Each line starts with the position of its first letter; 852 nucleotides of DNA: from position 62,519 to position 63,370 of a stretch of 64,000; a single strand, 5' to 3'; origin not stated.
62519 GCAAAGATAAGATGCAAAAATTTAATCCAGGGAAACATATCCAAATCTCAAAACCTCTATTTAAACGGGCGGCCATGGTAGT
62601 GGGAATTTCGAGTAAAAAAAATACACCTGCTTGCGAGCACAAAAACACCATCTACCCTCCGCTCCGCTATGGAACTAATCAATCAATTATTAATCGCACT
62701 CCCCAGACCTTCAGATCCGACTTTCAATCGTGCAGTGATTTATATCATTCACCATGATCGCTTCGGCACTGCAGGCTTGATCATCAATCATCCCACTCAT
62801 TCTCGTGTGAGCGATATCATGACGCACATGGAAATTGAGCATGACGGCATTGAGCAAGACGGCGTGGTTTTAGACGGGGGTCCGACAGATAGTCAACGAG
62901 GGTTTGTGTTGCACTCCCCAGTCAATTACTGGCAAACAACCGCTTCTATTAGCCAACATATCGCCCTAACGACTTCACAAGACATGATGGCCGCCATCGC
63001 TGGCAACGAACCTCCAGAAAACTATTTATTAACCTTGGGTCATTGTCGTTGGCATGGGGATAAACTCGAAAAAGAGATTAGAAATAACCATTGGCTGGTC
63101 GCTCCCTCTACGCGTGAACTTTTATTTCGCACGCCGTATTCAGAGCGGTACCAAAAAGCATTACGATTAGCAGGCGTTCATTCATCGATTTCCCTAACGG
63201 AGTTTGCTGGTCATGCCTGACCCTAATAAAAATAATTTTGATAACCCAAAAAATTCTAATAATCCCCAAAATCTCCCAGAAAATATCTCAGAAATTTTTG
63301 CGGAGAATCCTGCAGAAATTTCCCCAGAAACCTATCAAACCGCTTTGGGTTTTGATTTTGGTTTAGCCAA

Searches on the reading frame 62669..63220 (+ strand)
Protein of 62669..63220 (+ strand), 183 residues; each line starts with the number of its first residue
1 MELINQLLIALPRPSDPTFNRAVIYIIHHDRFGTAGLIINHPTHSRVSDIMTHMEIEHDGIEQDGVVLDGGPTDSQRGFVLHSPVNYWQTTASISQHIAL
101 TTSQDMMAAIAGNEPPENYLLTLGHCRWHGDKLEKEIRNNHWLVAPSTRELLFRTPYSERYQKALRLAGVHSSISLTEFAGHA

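Call 31: search_protein_families(library=pfam, proteins=[window:62669-63220:+], max_evalue=0.000001)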
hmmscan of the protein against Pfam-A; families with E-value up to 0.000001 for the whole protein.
window:62669-63220:+ (183 aa): 1 family
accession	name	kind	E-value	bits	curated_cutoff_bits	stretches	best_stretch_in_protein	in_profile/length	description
PF02622.21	DUF179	-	1.6e-40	139.1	27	1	15-169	4-157/157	AlgH-like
